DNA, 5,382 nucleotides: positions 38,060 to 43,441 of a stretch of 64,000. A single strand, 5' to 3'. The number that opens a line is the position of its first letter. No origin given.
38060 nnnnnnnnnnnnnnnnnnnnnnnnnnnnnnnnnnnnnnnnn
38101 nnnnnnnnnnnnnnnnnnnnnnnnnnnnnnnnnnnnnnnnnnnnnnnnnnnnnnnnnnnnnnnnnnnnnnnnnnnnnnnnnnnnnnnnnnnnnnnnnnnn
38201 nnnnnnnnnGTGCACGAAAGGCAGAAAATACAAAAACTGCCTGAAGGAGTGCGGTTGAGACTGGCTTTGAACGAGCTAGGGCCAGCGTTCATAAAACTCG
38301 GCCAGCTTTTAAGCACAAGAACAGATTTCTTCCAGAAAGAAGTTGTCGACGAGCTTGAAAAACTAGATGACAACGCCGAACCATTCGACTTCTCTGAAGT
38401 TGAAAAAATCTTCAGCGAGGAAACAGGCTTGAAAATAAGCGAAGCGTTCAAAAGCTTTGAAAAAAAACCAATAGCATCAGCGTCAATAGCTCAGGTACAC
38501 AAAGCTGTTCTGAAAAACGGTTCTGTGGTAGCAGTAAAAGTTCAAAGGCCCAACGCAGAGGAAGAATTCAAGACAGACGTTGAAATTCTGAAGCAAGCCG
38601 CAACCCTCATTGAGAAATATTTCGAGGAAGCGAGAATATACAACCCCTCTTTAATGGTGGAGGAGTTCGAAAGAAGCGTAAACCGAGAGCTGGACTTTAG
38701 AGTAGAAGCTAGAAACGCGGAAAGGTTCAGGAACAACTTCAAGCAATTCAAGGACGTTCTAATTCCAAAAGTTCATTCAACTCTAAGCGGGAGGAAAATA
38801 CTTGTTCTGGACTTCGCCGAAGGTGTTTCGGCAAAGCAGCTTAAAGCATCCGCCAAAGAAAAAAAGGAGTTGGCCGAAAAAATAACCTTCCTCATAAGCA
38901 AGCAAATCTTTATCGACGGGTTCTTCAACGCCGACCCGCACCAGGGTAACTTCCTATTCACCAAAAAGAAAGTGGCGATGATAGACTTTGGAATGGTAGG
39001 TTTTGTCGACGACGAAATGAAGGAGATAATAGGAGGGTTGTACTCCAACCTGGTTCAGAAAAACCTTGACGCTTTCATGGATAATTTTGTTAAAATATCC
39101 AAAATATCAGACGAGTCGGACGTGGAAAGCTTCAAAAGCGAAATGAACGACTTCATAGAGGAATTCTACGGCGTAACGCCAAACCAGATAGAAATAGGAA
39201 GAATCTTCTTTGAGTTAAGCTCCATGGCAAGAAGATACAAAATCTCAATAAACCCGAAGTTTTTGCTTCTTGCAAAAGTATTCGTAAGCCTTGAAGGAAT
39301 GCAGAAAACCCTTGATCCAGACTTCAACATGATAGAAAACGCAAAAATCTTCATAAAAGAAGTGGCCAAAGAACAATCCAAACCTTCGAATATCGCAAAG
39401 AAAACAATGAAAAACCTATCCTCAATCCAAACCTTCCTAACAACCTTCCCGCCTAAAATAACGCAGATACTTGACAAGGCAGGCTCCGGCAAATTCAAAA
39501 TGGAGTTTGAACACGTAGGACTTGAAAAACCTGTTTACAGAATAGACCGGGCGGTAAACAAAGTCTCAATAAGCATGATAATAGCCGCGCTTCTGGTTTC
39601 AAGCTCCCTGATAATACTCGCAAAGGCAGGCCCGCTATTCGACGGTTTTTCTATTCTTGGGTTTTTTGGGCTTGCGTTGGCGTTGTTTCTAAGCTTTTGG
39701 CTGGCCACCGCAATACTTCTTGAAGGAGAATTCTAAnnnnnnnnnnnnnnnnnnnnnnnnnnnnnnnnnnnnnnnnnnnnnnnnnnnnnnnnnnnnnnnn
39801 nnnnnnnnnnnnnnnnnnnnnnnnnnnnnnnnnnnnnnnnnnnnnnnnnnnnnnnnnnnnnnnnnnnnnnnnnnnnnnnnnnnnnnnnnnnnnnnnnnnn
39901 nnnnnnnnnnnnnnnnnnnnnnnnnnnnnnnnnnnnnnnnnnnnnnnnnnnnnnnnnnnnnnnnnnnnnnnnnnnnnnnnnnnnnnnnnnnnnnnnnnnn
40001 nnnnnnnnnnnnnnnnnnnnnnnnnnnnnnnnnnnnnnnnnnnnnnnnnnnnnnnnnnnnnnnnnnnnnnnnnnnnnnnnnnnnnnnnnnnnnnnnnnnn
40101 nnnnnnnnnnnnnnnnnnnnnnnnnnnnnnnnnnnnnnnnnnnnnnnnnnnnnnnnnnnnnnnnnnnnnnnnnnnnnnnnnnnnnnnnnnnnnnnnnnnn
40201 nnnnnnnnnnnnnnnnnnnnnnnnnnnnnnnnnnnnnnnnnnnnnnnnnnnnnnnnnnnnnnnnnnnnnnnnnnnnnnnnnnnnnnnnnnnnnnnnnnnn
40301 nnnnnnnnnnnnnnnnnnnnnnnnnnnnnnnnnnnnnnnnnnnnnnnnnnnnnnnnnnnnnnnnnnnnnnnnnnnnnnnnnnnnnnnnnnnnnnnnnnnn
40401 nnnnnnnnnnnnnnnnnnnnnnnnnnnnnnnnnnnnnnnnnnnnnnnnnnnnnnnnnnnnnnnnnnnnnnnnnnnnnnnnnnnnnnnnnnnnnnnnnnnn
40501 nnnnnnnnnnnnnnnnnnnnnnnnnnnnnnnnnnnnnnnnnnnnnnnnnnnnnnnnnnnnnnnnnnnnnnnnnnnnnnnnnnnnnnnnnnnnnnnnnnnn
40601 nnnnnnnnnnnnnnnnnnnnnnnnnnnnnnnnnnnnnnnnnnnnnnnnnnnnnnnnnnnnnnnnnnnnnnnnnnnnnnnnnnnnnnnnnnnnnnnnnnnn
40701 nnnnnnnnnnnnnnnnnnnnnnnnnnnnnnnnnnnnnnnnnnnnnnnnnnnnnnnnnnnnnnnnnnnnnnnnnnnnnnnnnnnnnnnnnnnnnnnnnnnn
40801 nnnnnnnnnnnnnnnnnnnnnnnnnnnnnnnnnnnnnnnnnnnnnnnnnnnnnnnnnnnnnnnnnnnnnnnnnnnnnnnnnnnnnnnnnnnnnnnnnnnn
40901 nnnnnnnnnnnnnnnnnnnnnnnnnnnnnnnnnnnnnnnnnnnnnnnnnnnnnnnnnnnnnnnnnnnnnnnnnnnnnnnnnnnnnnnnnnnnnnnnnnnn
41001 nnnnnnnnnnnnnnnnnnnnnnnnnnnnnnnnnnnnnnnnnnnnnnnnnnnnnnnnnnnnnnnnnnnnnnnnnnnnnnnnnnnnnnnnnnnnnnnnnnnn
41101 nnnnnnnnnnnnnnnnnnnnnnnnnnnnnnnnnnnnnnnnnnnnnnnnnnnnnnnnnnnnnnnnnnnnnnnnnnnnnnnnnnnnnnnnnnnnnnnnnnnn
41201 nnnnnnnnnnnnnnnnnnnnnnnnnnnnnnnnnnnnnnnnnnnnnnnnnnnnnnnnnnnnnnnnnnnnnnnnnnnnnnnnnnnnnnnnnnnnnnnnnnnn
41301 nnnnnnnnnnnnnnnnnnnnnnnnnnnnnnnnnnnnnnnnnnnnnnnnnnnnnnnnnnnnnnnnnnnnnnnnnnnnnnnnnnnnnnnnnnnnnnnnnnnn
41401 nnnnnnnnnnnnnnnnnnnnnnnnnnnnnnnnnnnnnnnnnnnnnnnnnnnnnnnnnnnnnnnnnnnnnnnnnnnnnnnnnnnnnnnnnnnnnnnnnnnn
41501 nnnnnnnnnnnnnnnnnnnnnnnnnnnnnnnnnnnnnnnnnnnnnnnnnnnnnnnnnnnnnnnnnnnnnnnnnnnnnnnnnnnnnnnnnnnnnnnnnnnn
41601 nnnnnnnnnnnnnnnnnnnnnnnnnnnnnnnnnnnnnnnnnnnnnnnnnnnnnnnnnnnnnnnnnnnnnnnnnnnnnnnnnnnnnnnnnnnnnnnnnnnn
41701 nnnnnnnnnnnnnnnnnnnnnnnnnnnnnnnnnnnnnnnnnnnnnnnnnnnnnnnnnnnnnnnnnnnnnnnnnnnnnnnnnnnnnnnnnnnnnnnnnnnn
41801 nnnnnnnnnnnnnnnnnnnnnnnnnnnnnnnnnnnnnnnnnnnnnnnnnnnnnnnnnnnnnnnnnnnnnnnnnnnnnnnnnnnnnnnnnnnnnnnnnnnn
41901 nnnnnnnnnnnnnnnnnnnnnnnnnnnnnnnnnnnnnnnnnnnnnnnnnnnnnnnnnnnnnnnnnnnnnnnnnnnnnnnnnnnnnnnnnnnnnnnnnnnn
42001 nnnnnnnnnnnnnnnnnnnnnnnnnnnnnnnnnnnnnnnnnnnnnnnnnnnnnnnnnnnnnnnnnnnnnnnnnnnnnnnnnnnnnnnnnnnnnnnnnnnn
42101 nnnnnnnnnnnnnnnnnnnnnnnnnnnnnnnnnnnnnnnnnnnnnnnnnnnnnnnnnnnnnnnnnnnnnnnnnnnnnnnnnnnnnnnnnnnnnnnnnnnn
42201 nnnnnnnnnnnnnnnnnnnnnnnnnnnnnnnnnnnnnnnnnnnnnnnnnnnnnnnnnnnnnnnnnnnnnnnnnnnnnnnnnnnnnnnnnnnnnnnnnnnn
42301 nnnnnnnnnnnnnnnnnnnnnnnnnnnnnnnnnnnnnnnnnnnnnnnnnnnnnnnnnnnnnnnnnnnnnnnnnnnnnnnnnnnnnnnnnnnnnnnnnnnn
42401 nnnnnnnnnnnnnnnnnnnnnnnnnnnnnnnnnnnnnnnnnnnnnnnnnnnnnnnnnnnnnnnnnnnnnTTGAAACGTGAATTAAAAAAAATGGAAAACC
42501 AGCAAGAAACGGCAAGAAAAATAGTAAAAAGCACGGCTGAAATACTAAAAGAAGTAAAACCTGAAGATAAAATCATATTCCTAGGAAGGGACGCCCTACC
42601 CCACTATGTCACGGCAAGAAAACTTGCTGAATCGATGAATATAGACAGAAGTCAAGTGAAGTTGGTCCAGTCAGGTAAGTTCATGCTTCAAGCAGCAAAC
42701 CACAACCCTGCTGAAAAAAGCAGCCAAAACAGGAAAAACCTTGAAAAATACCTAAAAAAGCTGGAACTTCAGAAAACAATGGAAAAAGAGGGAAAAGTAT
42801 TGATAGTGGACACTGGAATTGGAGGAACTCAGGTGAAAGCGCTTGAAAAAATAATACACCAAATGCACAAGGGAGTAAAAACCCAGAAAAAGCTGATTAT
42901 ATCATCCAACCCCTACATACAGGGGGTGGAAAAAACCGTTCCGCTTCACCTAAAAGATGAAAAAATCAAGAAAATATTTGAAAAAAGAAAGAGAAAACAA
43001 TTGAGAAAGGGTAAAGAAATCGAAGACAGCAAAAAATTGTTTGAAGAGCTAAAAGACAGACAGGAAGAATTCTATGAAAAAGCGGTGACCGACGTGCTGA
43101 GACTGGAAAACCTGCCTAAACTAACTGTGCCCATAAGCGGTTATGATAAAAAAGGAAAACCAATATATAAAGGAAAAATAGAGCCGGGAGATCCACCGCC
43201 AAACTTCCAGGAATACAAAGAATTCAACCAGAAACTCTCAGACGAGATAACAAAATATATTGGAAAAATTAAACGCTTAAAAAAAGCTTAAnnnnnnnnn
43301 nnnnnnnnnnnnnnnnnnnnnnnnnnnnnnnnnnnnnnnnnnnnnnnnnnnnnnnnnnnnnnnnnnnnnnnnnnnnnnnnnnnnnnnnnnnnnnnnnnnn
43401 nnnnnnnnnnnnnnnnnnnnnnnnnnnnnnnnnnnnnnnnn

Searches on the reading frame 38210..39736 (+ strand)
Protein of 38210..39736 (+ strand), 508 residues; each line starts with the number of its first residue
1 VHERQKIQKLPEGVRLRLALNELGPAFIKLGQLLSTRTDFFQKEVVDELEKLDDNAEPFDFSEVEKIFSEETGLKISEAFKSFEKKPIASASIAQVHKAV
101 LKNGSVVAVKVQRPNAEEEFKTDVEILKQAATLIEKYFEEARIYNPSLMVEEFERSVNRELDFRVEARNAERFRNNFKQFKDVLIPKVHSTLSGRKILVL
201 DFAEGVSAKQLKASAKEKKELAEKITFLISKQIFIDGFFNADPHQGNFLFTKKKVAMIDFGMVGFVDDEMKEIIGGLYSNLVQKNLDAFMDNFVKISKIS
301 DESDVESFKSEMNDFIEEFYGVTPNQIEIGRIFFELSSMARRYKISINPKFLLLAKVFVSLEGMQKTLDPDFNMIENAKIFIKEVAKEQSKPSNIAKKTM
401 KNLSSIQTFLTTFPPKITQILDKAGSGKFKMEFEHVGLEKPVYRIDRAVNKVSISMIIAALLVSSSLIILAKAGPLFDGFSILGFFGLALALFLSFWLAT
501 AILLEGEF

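Call 8: search_protein_families(library=pfam, proteins=[window:38210-39736:+], max_evalue=0.01)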
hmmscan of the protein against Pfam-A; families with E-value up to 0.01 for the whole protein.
window:38210-39736:+ (508 aa): 3 families
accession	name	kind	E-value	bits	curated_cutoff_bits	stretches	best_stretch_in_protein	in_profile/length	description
PF03109.22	ABC1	-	6.8e-70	235.4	22.9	1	51-288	1-239/244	ABC1 atypical kinase-like domain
PF01163.29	RIO1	-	0.00018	21.6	22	1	168-261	53-149/187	RIO domain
PF06176.17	WaaY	-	0.0098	16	20.3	0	197-260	119-178/229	Lipopolysaccharide core biosynthesis protein (WaaY)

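Call 11: find_related_loci(query=window:38210-39736:+, collection=genome_contigs, flank=10000)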
Query window:38210-39736:+ (508 aa) in genome_contigs; peptide patterns used: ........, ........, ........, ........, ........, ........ (x = any residue, [..] = any of these).
86 stretches matched a pattern; 12 encode a relative of the query (tblastn E <= 1e-3); 12 distinct loci.
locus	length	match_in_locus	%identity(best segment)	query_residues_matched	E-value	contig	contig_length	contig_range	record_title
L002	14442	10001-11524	37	5-508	5e-121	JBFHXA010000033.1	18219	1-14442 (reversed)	MAG: Trichloromonas sp. isolate Mix_sand09.2021.07.Z.44 k141_2401614_length_18219_cov_14.2434, whole genome shotgun sequ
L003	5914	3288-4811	36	5-508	7e-116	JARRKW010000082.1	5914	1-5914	MAG: Desulfuromonadaceae bacterium isolate Spart_056_MAG scaffold_2538, whole genome shotgun sequence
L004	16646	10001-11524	36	5-508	3e-115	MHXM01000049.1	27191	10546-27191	MAG: Desulfuromonadaceae bacterium GWC2_58_13 gwc2_scaffold_1645, whole genome shotgun sequence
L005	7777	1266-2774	38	5-503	5e-114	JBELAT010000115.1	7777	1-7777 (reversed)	MAG: Endomicrobiales bacterium isolate SPRUCE 9 SPRUCE_9_115, whole genome shotgun sequence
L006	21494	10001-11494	35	15-508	9e-103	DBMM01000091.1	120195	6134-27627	MAG TPA_asm: Geobacter sp. UBA698 UBA698_contig_251, whole genome shotgun sequence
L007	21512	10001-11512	34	3-503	3e-97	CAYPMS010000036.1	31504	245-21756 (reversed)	MAG TPA_asm: uncultured Fibrobacter sp. isolate SRP167436_co1_203 genome assembly, contig: NODE_2029_length_31504_cov_19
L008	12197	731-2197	35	15-503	3e-92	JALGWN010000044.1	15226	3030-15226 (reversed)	MAG: bacterium isolate Meg22_46_Bin_89 Meg22_46_Bin_89_scaffold_6311, whole genome shotgun sequence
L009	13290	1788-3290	37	9-506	1e-91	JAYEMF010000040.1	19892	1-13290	MAG: Campylobacterota bacterium isolate MAG088 MAG088_40, whole genome shotgun sequence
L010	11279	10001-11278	35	15-437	1e-87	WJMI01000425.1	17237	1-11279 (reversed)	MAG: Chitinivibrionales bacterium isolate RBin_290 k141_4893199, whole genome shotgun sequence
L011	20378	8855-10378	33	4-508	8e-88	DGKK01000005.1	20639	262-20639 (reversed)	MAG TPA_asm: Nitrospirae bacterium UBA4572 UBA4572_contig_917, whole genome shotgun sequence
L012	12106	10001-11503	33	11-508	1e-86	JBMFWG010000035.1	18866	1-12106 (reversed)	MAG: Leptospirillia bacterium isolate KM4364-12 NODE_35_length_18866_cov_19.293576, whole genome shotgun sequence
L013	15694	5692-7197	33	5-496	6e-85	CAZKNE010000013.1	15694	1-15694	MAG TPA_asm: uncultured bacterium isolate binchicken_co100_121 genome assembly, contig: NODE_5918_length_15694_cov_4.027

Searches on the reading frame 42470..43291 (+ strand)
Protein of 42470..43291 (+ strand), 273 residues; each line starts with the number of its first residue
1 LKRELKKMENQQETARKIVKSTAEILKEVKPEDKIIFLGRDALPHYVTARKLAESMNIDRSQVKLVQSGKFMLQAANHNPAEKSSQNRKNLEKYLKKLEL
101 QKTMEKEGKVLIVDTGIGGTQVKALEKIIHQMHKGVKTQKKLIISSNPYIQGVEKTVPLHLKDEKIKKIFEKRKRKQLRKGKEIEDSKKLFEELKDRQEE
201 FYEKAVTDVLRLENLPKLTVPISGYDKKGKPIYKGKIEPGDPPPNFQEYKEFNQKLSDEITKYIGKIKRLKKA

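Call 8: search_protein_families(library=pfam, proteins=[window:42470-43291:+], max_evalue=0.01)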
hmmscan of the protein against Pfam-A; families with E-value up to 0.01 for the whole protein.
window:42470-43291:+ (273 aa): 2 families
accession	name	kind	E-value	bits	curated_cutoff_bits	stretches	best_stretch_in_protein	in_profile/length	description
PF22505.1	RNase_J_b_CASP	-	0.00022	21.5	27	1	62-157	27-119/126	Ribonuclease J, beta-CASP domain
PF03690.18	MYG1_exonuc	-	0.0052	16.9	22.1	1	2-118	182-302/318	Uncharacterised protein family (UPF0160)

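Call 63: search_protein_families(library=phrogs, proteins=[window:42470-43291:+], max_evalue=0.01)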
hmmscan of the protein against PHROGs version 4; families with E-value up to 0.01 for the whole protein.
window:42470-43291:+ (273 aa): 0 families
